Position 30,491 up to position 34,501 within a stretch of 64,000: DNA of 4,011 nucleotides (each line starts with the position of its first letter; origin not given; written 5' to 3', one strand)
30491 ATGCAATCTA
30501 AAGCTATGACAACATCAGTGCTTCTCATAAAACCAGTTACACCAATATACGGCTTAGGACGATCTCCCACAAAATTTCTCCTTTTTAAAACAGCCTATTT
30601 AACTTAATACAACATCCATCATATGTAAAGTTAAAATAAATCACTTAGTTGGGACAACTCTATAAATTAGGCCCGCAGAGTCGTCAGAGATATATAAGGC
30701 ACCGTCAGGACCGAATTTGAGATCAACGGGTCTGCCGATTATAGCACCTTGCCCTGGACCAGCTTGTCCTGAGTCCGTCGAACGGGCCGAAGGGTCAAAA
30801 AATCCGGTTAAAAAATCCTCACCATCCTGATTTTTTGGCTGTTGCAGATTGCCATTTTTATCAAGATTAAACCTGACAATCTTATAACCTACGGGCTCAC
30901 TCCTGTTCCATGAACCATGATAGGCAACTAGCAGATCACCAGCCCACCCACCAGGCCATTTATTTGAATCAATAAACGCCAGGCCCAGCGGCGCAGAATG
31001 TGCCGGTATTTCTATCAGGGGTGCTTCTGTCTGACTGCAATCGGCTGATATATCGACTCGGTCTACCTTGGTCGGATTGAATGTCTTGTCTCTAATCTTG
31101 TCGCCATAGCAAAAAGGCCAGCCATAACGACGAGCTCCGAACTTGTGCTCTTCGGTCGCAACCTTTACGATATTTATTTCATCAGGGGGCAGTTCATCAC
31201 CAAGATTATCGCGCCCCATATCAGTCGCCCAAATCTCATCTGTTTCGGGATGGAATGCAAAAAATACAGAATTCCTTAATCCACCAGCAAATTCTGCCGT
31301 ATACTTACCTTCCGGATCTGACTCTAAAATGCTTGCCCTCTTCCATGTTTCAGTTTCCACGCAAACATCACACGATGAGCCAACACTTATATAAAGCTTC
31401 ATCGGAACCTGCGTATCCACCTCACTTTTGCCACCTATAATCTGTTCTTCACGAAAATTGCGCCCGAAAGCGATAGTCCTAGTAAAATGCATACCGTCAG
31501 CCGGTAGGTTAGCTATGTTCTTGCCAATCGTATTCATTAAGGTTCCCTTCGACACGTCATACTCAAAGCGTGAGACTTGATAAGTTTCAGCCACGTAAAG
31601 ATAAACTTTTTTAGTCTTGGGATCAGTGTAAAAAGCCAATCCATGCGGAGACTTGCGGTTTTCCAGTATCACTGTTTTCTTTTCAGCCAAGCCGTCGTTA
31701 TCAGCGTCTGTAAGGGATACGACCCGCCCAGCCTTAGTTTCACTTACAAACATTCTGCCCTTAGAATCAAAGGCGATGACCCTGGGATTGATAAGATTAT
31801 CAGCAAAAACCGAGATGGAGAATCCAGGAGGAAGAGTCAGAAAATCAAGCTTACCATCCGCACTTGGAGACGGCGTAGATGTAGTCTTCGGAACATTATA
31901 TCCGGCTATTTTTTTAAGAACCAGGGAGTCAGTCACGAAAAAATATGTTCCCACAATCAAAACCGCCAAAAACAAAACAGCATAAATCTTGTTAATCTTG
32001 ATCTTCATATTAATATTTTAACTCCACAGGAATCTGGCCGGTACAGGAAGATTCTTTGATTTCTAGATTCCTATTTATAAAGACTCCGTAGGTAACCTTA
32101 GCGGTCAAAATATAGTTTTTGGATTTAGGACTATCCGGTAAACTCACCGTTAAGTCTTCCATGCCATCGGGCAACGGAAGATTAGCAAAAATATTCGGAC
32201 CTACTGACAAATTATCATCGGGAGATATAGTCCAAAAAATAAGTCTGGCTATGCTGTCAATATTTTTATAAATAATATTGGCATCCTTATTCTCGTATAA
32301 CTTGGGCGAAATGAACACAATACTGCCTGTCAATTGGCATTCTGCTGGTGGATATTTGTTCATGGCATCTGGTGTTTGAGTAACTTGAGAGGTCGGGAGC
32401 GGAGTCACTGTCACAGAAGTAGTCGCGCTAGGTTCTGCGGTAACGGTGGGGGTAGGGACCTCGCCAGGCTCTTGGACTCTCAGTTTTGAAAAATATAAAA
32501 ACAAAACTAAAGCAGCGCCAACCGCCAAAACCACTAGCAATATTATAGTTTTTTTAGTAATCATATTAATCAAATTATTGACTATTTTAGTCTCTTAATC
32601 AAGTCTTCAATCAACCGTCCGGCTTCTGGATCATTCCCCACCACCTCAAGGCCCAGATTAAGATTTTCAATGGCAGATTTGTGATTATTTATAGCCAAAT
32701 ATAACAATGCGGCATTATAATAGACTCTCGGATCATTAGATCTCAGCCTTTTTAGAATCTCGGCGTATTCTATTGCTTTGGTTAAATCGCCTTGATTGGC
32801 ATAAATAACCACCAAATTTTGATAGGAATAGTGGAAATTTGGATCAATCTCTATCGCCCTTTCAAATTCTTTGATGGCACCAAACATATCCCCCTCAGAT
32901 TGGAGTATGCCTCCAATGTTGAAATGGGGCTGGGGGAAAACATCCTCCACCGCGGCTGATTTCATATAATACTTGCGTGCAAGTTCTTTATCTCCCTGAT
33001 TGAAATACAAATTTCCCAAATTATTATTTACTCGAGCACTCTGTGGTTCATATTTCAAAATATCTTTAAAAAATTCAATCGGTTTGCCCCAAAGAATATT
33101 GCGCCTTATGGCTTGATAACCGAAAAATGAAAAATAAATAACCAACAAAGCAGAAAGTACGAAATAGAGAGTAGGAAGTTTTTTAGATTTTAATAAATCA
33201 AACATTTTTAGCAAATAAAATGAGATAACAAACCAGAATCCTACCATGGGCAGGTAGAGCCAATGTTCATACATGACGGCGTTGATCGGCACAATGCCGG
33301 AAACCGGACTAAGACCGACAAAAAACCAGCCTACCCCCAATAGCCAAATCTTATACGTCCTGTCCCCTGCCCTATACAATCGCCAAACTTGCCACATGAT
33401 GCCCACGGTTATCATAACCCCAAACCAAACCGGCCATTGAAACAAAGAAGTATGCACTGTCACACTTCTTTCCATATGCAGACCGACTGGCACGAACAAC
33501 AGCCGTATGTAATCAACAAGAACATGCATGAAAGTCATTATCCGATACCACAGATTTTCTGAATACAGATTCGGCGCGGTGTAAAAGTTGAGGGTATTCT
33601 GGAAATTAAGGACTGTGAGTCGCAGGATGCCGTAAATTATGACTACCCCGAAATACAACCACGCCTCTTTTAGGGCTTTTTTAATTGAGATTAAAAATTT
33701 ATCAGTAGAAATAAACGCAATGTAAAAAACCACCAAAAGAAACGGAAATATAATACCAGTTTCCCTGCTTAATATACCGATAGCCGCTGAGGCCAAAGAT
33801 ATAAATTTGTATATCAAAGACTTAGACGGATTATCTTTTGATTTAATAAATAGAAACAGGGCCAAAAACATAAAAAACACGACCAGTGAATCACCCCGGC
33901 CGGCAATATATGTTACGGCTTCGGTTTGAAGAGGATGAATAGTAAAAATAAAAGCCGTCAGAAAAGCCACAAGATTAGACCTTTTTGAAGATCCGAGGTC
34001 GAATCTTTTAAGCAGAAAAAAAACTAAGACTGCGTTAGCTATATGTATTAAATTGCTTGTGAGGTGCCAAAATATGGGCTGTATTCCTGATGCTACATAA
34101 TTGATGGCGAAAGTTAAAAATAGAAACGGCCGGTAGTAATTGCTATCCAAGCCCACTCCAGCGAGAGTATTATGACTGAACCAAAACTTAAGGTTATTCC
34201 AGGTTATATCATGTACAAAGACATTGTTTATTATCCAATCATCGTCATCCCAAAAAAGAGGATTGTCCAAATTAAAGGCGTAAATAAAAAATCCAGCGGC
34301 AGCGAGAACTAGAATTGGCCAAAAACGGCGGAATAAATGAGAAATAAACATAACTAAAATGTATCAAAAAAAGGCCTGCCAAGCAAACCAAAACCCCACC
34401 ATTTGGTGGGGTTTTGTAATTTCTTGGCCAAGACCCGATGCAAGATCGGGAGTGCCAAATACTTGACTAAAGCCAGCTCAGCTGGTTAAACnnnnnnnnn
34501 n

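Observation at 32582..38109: TPR-tailed GT-C-like polytopic membrane protein immediately upstream of the 1205-aa S-layer-like gene: candidate O-oligosaccharyltransferase and substrate pair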

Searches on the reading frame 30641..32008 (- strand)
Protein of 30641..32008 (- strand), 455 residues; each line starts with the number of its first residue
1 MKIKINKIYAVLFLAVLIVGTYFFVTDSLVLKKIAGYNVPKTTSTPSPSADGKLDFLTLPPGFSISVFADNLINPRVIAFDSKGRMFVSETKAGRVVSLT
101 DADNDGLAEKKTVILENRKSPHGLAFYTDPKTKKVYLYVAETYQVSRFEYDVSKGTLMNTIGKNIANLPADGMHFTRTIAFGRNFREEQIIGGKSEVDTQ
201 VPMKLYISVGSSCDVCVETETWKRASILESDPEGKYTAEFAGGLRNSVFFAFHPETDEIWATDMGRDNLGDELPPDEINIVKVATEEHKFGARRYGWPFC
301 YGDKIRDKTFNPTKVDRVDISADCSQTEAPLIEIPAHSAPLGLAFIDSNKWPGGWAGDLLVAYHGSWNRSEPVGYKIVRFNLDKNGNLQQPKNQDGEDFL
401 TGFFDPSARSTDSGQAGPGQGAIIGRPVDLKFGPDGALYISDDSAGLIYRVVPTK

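Call 3: search_protein_families(library=pfam, proteins=[window:30641-32008:-], max_evalue=0.01)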
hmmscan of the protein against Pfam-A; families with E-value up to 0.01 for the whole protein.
window:30641-32008:- (455 aa): 4 families
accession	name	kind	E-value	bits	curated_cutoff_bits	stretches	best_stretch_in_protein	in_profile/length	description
PF23500.1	DUF7133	-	2e-13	50.8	27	1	53-128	5-93/385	Domain of unknown function (DUF7133)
PF22807.2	TrAA12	-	3.2e-11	42.7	30.9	1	72-449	4-376/463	TrAA12-like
PF07995.17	GSDH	-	4.5e-11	43.1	25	1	74-362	3-276/332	Glucose / Sorbosone dehydrogenase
PF25021.1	TEN_NHL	-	0.0095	15.4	27.1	0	417-453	23-57/357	Teneurin NHL domain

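Call 4: search_protein_families(library=ncbifam, proteins=[window:30641-32008:-], max_evalue=0.01)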
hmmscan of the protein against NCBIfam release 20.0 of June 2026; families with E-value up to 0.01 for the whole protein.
window:30641-32008:- (455 aa): 3 families
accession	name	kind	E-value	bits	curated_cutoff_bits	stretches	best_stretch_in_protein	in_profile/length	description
TIGR02604.1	Piru_Ver_Nterm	subfamily_domain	4.5e-13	49.3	122.2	2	63-126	2-79/367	PVC-type heme-binding CxxCH protein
NF033206.1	ScyE_fam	subfamily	1.5e-06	28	80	1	66-95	1-30/333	ScyD/ScyE family protein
TIGR03606.1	non_repeat_PQQ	subfamily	0.0036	16.2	434.55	0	63-182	20-154/454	glucose/sorbosone family PQQ-dependent dehydrogenase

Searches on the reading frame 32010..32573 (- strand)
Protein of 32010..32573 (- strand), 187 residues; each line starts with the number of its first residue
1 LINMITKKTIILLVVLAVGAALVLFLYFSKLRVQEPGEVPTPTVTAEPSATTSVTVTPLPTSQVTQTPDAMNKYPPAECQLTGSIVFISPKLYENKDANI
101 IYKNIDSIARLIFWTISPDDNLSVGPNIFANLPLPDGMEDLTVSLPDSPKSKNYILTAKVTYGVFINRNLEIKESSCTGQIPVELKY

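Call 3: search_protein_families(library=pfam, proteins=[window:32010-32573:-], max_evalue=0.01)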
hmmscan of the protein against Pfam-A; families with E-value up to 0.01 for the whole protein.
window:32010-32573:- (187 aa): 0 families

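Call 4: search_protein_families(library=ncbifam, proteins=[window:32010-32573:-], max_evalue=0.01)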
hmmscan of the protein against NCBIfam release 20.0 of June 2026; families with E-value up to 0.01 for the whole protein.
window:32010-32573:- (187 aa): 0 families

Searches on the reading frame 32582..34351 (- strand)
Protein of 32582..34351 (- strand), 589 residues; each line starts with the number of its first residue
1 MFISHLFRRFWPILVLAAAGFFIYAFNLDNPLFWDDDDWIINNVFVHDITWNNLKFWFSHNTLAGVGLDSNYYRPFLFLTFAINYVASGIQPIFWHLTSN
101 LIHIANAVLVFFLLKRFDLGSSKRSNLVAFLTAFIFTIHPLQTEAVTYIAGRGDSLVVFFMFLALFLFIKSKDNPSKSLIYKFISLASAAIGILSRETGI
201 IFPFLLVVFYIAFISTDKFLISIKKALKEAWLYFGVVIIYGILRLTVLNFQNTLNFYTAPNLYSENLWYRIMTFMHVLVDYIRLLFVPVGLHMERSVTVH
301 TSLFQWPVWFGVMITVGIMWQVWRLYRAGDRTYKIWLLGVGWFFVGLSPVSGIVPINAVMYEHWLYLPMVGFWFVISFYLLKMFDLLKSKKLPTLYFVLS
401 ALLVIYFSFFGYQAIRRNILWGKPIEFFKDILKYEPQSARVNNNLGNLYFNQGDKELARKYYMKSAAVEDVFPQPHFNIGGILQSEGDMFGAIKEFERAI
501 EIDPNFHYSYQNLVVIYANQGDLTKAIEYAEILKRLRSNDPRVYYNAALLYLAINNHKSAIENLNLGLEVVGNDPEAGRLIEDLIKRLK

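Call 3: search_protein_families(library=pfam, proteins=[window:32582-34351:-], max_evalue=0.01)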
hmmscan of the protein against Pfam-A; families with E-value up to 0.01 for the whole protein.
window:32582-34351:- (589 aa): 15 families
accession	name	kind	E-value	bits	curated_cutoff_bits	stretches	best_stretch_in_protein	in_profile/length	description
PF13181.12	TPR_8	-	1.7e-20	71.8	25.7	2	439-465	1-27/34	Tetratricopeptide repeat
PF07719.23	TPR_2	-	1.8e-16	59.3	27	2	439-466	1-28/34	Tetratricopeptide repeat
PF13431.12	TPR_17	-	4.1e-16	58.3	24.4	2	496-528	2-34/34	Tetratricopeptide repeat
PF00515.34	TPR_1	-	7.8e-15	54.4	27.8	1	440-465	2-27/34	Tetratricopeptide repeat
PF14559.12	TPR_19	-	4.1e-12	46.7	25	1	485-543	3-61/68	Tetratricopeptide repeat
PF13424.12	TPR_12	-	8e-11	42.4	30.1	1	512-569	8-73/77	Tetratricopeptide repeat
PF13414.12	TPR_11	-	2.2e-09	37.3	26.8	1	486-521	7-42/42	TPR repeat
PF13432.12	TPR_16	-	9.1e-09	36.1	32.7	0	428-462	20-54/65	Tetratricopeptide repeat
PF13371.12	TPR_9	-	2e-08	34.6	35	1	516-580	4-68/73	Tetratricopeptide repeat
PF13374.12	TPR_10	-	1.4e-07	31.7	27.5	1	443-468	6-31/42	Tetratricopeptide repeat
PF13428.12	TPR_14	-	9.8e-07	29.3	23.5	0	511-548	5-42/44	Tetratricopeptide repeat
PF13174.12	TPR_6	-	1.3e-06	29.1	26.3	0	445-463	6-24/33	Tetratricopeptide repeat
PF13176.12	TPR_7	-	0.0008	19.8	27.9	0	510-540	2-32/36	Tetratricopeptide repeat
PF12895.13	ANAPC3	-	0.0013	19.4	27.2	1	492-564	8-79/82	Anaphase-promoting complex, cyclosome, subunit 3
PF23914.1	TPR_CcmH_CycH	-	0.0039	17.5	42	0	480-573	57-153/158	Cytochrome c-type biogenesis protein H TPR domain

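Call 4: search_protein_families(library=ncbifam, proteins=[window:32582-34351:-], max_evalue=0.01)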
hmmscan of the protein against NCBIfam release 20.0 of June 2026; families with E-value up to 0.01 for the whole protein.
window:32582-34351:- (589 aa): 18 families
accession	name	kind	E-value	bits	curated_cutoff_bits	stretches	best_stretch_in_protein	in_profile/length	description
TIGR02917.1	PEP_TPR_lipo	equivalog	3.3e-12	45.1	312.2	2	427-507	453-533/899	XrtA/PEP-CTERM system TPR-repeat protein PrsT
TIGR02521.1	type_IV_pilW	equivalog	5.8e-12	45.7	154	1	427-533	87-195/234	type IV pilus biogenesis/stability protein PilW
NF040959.1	MamA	equivalog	4.6e-10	39.3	200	1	425-528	91-194/204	magnetosome protein MamA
NF033762.1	social_mot_Tgl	equivalog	1e-09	38.1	225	1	426-529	87-192/252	social motility TPR repeat lipoprotein Tgl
TIGR02552.1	LcrH_SycD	equivalog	3.5e-08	33.2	104.8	1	515-581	60-126/136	SycD/LcrH family type III secretion system chaperone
NF047507.1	TPR_BatC_Lepto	exception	3.6e-07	29.9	175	0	439-466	96-123/214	TPR repeat-containing protein BatC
NF033758.1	gliding_GltE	equivalog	1.4e-06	27.5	225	1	428-531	75-178/411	adventurous gliding motility TPR repeat lipoprotein GltE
TIGR00990.1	3a0801s09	subfamily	1.7e-06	26.9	757.25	1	481-561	338-419/615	mitochondrial import receptor subunit TOM70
NF002725.1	PRK02603.1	equivalog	1.8e-06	28.1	143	2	453-525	49-124/173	photosystem I assembly protein Ycf3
NF052312.1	T9SS_PorW_SprE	equivalog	3e-06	26.2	250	1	439-575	179-324/716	type IX secretion system periplasmic lipoprotein PorW/SprE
NF047371.1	FlcA_CTERM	equivalog_domain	1.5e-05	23.7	300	0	424-464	492-532/646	periplasmic flagellar collar protein FlcA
NF008391.2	PRK11189.1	equivalog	6.4e-05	22.6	250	1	437-559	63-182/297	lipoprotein NlpI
NF047558.1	TPR_END_plus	domain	0.00019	21.3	32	0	543-565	1-23/56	TPR end-of-group domain-containing protein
NF033920.0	C39_PA2778_fam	equivalog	0.00088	18.8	150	0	475-531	192-248/255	PA2778 family cysteine peptidase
NF040561.1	PrimPol_Msp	equivalog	0.0019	16.8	200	1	450-529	2-76/515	CRISPR-associated primase-polymerase type A1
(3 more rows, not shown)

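Call 6: search_solved_structures(query=window:32582-34351:-, max_evalue=1)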
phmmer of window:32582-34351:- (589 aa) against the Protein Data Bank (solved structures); distinct sequences matched with E-value up to 1: 129 (the best 60 are shown).
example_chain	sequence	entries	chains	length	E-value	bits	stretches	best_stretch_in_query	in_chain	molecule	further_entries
9qhb_A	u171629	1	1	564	1.4e-86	294.4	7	424-530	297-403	Engineered tetratricopeptide repeat protein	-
9qhc_A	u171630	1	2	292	7.8e-37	130.1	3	423-531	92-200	Engineered tetratricopeptide repeat protein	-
8bu0_A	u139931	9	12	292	4.4e-36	127.7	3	424-530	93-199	Consensus tetratricopeptide repeat protein | Crystal structure of an 8-repeat consensus TPR superhelix with Zinc. | Monomer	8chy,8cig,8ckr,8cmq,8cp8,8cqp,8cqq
7yeh_B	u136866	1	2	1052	8.6e-33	116.8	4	425-553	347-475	UDP-N-acetylglucosamine--peptide N-acetylglucosaminyltransferase 110 kDa subunit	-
7yea_A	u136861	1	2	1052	8.6e-33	116.8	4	425-553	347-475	UDP-N-acetylglucosamine--peptide N-acetylglucosaminyltransferase 110 kDa subunit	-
7ntf_A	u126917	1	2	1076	9.1e-33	116.7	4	425-553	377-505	Isoform 1 of UDP-N-acetylglucosamine--peptide N-acetylglucosaminyltransferase 110 kDa subu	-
6eou_A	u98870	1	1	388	1.3e-28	103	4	428-514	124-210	UDP-N-acetylglucosamine--peptide N-acetylglucosaminyltransferase 110 kDa subunit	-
1w3b_A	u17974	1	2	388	4.1e-28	101.4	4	430-514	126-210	UDP-N-ACETYLGLUCOSAMINE--PEPTIDE N-ACETYLGLUCOSAMINYLTRANSFERASE 110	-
3kd7_A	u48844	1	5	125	7.6e-21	77.4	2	423-514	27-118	CTPR390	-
7y4i_A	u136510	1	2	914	4.5e-19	71.5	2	423-534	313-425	Probable UDP-N-acetylglucosamine--peptide N-acetylglucosaminyltransferase SPINDLY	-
8dtf_A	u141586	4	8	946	5.1e-19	71.3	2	423-534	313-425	Probable UDP-N-acetylglucosamine--peptide N-acetylglucosaminyltransferase SPINDLY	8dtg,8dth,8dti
7obi_A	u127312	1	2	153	8.6e-19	70.6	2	438-531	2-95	CTPR-rv4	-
8ch0_A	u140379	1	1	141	6.4e-17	64.4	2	439-530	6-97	Consensus tetratricopeptide repeat protein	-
2fo7_A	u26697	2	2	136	1.4e-16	63.3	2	443-530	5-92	SYNTHETIC CONSENSUS TPR PROTEIN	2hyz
1na0_A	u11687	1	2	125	1.1e-13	53.7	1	438-542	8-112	designed protein CTPR3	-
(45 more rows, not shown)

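Call 16: predict_structure(alignment_id=A1)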
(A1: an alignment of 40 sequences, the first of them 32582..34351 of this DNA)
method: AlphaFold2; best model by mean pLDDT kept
length: 589 residues; sequences in the alignment: 40
mean_pLDDT: 84.4   pTM: 0.79
mean pLDDT of the five models: 84.4, 83.1, 81.0, 80.2, 78.2
residues with pLDDT >= 90: 306; 70-90: 189; 50-70: 68; < 50: 26
segments of 3 or more residues with pLDDT < 50: 62-72, 251-259, 357-361
pLDDT, mean of each block of 10 residues (from residue 1): 79 93 84 60 73 71 41 60 69 76 94 88 90 94 71 80 96 95 96 83 95 90 95 93 64 43 75 87 82 63 92 95 93 93 87 55 72 95 94 95 94 86 84 82 90 94 87 89 95 96 88 95 96 89 95 96 94 83 94
secondary structure, 60 per line:
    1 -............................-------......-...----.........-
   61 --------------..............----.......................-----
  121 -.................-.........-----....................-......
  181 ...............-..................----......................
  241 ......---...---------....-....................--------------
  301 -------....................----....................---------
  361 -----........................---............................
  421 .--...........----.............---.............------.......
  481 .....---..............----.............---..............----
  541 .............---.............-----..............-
elements in order: H2-29 H37-42 H51-59 H75-88 H93-115 H122-138 H140-148 H154-173 H175-195 H197-214 H219-246 H262-265 H267-286 H308-327 H332-351 H366-389 H393-421 H424-434 H439-451 H455-467 H474-485 H489-502 H507-519 H523-536 H541-553 H557-569 H575-588

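Call 19: fold_search(model_id=the predicted structure, library=pdb)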
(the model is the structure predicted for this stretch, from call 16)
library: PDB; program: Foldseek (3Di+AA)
matches with E <= 10: 1293; with E <= 0.001: 100
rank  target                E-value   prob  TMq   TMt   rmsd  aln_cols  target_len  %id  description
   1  9qhb                  9.1e-07  1.00  0.24  0.49  12.7       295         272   21  Crystal structure of 16-repeat CTPR protein with eliminated coordination sites (released 2025-10-22)
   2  8chy                  5.7e-06  1.00  0.24  0.48  13.4       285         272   23  Crystal structure of an 8-repeat consensus TPR superhelix with Zinc. (released 2024-02-21)
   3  9qhc_B                1.0e-05  1.00  0.26  0.53  12.2       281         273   22  Crystal structure of 8-repeat CTPR protein with eliminated coordination sites (released 2025-10-22)
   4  6eou                  1.7e-05  1.00  0.26  0.43  11.4       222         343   20  O-GlcNAc transferase TPR domain with the intellectual disability associated mutation L254F (released 2018-05-09)
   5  9gzg_A                1.9e-05  1.00  0.23  0.80   2.7       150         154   26  Crystal structure of CTPR4E4 mutant (released 2025-10-15)
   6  1w3b_B                2.1e-05  1.00  0.30  0.45  12.0       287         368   19  The superhelical TPR domain of O-linked GlcNAc transferase reveals structural similarities to importin alpha. (released 2004-09-09)
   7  9qhc_A                2.4e-05  1.00  0.24  0.48   3.1       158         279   32  Crystal structure of 8-repeat CTPR protein with eliminated coordination sites (released 2025-10-22)
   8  1w3b_A                4.1e-05  1.00  0.26  0.37  22.2       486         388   14  The superhelical TPR domain of O-linked GlcNAc transferase reveals structural similarities to importin alpha. (released 2004-09-09)
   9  5vie_C                5.9e-05  1.00  0.23  0.21   3.4       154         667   23  Electrophilic probes for deciphering substrate recognition by O-GlcNAc transferase (released 2017-10-18)
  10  7ntf_B                6.4e-05  1.00  0.26  0.20  12.0       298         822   19  Cryo-EM structure of unliganded O-GlcNAc transferase (released 2021-11-17)
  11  6q6g_J                6.6e-05  1.00  0.26  0.30  24.2       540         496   12  Cryo-EM structure of the APC/C-Cdc20-Cdk2-cyclinA2-Cks2 complex, the D1 box class (released 2019-09-11)
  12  8dtf_A                6.8e-05  1.00  0.25  0.19  29.6       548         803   12  Cryo-EM structure of the full length Arabidopsis SPY with complete TPRs (released 2023-03-08)
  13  5a01_A                7.1e-05  1.00  0.22  0.19   2.8       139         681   26  O-GlcNAc transferase from Drososphila melanogaster (released 2016-04-27)
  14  8fe6_A                7.1e-05  1.00  0.23  0.20   5.3       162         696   23  Crystal structure of human O-GlcNAc transferase (OGT) in complex with an exosite-binding peptide and UDP-GlcNAc (released 2023-08-09)
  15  7yeh_A                7.1e-05  1.00  0.26  0.16  22.1       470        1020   16  Cryo-EM structure of human OGT-OGA complex (released 2023-07-12)
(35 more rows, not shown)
